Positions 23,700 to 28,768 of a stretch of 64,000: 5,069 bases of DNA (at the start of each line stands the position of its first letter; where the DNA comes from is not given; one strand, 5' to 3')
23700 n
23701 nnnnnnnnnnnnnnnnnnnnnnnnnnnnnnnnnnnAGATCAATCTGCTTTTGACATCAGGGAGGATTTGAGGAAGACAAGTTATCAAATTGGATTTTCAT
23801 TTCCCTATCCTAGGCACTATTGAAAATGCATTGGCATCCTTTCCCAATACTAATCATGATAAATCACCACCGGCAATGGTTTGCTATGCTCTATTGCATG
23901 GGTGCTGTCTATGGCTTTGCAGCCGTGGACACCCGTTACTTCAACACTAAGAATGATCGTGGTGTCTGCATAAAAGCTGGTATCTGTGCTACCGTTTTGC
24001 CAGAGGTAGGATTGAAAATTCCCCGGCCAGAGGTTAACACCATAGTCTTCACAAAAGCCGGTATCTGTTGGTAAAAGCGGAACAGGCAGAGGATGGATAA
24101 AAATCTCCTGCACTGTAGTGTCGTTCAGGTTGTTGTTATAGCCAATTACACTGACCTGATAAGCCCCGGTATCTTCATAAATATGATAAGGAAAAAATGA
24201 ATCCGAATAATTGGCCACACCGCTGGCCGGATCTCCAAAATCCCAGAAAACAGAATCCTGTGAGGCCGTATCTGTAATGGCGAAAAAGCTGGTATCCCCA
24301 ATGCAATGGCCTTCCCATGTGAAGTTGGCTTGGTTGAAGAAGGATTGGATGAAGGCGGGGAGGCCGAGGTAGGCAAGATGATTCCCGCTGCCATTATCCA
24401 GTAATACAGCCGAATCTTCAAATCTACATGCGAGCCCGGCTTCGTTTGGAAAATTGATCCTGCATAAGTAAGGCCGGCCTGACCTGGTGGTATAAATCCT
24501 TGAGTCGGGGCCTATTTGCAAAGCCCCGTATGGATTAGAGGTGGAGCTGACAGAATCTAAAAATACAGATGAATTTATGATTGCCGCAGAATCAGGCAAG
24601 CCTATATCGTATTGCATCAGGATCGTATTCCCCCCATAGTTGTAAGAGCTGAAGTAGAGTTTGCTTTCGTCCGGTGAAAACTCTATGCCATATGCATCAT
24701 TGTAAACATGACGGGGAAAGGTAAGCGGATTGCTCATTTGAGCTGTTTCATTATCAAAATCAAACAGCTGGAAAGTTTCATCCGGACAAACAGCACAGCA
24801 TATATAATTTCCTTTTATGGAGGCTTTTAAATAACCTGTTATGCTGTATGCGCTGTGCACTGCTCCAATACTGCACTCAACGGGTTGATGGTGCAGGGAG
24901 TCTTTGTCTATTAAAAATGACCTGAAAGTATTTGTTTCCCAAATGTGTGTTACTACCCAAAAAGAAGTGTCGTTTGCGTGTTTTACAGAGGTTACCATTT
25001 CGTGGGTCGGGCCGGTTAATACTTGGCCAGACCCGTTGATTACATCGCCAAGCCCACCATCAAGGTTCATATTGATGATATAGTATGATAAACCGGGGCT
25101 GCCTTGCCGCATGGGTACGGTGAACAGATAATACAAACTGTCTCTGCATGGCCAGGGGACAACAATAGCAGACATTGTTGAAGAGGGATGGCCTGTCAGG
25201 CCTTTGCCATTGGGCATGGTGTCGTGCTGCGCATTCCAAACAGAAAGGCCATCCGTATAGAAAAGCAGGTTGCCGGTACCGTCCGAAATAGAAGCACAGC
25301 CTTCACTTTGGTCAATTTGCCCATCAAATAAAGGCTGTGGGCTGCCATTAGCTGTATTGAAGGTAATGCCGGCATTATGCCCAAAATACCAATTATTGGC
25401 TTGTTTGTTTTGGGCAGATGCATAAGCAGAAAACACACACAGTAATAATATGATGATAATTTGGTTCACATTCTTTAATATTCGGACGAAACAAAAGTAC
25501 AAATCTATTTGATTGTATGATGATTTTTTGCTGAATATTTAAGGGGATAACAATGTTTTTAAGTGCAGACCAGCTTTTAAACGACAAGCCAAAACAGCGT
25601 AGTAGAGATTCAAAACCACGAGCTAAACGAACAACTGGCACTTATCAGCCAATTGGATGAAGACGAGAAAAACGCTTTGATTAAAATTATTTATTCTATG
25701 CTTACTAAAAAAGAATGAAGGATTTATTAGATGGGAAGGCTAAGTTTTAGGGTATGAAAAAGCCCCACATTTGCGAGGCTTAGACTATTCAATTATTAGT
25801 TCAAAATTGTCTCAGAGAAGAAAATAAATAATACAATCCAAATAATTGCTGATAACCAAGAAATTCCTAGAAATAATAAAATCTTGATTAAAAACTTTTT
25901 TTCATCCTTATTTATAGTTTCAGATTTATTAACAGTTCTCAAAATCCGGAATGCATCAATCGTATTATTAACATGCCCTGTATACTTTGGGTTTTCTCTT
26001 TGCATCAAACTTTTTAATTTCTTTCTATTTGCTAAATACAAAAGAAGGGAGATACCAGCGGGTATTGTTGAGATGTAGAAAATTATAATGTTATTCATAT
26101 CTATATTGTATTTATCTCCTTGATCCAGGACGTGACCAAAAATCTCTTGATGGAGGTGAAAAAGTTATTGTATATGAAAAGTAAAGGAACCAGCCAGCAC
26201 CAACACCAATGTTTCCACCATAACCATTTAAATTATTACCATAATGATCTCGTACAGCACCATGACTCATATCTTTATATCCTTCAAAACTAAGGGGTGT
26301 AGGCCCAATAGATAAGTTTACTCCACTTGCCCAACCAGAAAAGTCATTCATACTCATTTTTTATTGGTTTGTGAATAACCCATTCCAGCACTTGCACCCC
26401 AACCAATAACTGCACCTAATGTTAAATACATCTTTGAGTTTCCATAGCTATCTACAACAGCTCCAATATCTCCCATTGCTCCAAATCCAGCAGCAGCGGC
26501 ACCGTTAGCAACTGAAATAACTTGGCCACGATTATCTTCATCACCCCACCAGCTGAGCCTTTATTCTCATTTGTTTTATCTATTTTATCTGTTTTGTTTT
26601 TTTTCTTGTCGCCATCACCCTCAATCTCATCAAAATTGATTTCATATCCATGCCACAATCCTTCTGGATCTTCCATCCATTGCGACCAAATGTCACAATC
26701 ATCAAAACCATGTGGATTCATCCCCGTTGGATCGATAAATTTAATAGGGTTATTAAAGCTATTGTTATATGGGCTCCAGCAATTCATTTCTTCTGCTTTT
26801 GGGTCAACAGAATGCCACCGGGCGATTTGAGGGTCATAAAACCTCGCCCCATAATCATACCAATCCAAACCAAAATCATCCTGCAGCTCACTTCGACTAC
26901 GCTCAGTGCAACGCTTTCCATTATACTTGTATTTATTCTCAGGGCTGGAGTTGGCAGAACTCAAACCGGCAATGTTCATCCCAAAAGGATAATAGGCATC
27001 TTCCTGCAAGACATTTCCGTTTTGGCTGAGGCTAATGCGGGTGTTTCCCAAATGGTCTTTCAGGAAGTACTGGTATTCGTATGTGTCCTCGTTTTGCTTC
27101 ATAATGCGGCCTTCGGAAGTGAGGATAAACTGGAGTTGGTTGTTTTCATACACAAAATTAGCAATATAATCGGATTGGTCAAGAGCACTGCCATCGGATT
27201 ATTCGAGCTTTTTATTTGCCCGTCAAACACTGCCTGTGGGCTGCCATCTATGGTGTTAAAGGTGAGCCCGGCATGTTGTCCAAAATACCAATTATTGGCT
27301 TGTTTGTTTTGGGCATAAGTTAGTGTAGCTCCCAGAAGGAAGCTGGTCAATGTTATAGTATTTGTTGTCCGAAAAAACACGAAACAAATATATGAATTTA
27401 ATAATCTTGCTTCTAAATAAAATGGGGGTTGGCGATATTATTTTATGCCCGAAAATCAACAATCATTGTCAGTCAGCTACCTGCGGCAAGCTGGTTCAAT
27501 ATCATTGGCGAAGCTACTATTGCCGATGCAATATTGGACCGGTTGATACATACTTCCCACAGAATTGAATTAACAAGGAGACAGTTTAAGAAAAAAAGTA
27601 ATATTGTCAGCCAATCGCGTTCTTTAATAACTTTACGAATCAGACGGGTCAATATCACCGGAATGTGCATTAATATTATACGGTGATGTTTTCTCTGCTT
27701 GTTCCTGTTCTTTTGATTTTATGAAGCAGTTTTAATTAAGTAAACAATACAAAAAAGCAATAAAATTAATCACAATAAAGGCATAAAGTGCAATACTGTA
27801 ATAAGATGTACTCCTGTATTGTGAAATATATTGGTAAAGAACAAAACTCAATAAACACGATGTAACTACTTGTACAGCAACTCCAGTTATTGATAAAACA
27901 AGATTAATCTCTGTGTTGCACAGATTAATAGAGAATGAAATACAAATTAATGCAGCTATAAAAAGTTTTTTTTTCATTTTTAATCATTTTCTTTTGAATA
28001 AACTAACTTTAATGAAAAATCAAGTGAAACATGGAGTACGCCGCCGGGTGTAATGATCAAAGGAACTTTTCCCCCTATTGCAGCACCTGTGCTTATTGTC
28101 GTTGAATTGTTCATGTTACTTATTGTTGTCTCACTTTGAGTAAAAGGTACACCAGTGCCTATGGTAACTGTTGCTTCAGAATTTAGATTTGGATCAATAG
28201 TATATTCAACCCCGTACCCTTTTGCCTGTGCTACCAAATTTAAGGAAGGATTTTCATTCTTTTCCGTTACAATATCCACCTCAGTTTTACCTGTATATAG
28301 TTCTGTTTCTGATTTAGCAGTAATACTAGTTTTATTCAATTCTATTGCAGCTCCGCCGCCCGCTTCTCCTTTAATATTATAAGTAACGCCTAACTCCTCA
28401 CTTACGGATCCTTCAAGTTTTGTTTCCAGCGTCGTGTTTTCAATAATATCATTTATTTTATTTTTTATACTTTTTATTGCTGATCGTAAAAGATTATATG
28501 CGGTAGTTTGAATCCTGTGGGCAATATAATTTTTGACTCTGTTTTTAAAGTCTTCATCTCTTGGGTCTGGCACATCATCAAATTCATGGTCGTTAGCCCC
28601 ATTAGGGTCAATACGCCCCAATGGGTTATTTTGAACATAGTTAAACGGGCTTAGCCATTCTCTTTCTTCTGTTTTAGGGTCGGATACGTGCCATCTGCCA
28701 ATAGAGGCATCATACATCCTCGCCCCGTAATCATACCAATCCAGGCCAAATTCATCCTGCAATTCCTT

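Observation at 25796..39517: Array of eight orphan Rhs/YD C-terminal toxin cassettes with immunity-type genes and no full-length rhs gene in the window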

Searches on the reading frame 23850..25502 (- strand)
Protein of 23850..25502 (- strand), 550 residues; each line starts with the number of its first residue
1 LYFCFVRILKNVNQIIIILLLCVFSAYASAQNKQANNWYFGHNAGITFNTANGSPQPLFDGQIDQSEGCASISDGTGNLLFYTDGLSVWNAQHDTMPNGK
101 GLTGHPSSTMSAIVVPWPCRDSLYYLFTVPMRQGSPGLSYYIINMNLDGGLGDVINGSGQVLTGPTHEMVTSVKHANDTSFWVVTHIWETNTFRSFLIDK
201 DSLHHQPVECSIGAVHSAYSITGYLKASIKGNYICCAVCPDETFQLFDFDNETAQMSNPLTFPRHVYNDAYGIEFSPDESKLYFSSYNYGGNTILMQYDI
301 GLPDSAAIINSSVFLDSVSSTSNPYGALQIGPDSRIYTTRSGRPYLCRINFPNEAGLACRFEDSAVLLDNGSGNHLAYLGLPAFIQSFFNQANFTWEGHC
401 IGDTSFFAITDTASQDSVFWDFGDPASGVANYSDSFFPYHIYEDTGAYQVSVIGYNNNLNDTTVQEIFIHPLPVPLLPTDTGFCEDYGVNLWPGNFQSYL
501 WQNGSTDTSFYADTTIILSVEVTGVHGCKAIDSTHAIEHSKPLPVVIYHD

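Call 5: search_protein_families(library=pfam, proteins=[window:23850-25502:-], max_evalue=0.01)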
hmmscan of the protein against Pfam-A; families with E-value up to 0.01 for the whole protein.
window:23850-25502:- (550 aa): 2 families
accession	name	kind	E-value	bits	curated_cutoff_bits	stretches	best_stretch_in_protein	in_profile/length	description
PF18911.6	PKD_4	-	0.0015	19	27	1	412-454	27-68/85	PKD domain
PF00801.26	PKD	-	0.0025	18.2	23.5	0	412-458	26-69/80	PKD domain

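Call 6: search_protein_families(library=ncbifam, proteins=[window:23850-25502:-], max_evalue=0.01)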
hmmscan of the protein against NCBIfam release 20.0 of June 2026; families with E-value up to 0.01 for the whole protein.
window:23850-25502:- (550 aa): 0 families

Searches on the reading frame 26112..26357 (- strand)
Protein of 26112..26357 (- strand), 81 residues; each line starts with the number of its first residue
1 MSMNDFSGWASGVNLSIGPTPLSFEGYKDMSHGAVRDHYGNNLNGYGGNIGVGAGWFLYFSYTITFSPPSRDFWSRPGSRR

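Call 5: search_protein_families(library=pfam, proteins=[window:26112-26357:-], max_evalue=0.01)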
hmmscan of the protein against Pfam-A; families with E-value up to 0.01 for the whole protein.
window:26112-26357:- (81 aa): 0 families

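Call 6: search_protein_families(library=ncbifam, proteins=[window:26112-26357:-], max_evalue=0.01)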
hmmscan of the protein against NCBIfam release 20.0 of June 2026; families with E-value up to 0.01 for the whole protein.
window:26112-26357:- (81 aa): 0 families

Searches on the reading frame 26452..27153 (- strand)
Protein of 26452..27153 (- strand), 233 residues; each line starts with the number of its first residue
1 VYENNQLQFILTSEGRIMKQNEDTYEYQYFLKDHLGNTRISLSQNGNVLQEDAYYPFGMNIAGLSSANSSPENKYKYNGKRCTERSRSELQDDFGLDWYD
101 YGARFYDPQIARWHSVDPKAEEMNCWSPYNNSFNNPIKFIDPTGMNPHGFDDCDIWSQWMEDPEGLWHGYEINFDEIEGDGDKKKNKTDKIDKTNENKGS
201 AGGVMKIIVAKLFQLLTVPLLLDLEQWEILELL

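Call 5: search_protein_families(library=pfam, proteins=[window:26452-27153:-], max_evalue=0.01)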
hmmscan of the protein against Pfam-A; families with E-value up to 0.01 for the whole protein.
window:26452-27153:- (233 aa): 0 families

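Call 6: search_protein_families(library=ncbifam, proteins=[window:26452-27153:-], max_evalue=0.01)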
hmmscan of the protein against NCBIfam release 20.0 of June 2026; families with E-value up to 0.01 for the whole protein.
window:26452-27153:- (233 aa): 1 family
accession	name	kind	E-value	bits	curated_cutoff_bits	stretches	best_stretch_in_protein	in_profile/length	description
TIGR03696.1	Rhs_assc_core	domain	1.1e-14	54.7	32.5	1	54-145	1-76/76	RHS repeat-associated core domain-containing protein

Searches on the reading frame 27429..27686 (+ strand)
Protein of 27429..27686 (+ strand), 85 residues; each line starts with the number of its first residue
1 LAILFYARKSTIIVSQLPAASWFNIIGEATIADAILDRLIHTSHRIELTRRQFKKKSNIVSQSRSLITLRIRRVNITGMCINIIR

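Call 36: search_protein_families(library=pfam, proteins=[window:27429-27686:+], max_evalue=1)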
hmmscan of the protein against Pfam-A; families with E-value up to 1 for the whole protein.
window:27429-27686:+ (85 aa): 1 family
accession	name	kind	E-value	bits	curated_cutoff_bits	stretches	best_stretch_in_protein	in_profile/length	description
PF01695.23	IstB_IS21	-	8.4e-11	42.3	24.1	1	6-57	183-234/238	IstB-like ATP binding protein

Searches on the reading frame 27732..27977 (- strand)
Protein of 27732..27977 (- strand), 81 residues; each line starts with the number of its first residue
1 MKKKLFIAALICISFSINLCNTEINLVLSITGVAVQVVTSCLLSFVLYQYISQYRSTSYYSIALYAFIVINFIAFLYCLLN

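Call 36: search_protein_families(library=pfam, proteins=[window:27732-27977:-], max_evalue=1)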
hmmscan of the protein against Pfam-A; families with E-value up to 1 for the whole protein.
window:27732-27977:- (81 aa): 2 families
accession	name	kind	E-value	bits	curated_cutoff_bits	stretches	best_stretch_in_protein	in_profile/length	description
PF21944.1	Hemotin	-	0.13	12.5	27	1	23-56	1-34/74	Hemotin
PF03530.19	SK_channel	-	0.16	12.5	31.8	1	22-80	16-68/118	Calcium-activated SK potassium channel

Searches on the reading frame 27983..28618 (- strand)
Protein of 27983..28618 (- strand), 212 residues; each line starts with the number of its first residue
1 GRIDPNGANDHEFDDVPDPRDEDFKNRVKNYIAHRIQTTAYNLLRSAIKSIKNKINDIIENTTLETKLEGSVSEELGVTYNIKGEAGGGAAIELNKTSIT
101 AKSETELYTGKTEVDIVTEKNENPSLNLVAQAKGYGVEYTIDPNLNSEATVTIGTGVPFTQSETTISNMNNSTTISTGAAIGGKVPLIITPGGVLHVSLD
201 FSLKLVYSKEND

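Call 13: search_protein_families(library=pfam, proteins=[window:27983-28618:-], max_evalue=10)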
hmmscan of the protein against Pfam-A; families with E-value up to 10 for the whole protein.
seq(212 aa): 2 families
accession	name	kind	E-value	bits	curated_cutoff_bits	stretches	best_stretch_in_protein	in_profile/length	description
PF23868.1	Mmc1_C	-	0.048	13.7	27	1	1-79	69-131/175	Mmc1 C-terminal domain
PF12023.13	DUF3511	-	0.063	13.6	25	1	25-60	9-44/45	Domain of unknown function (DUF3511)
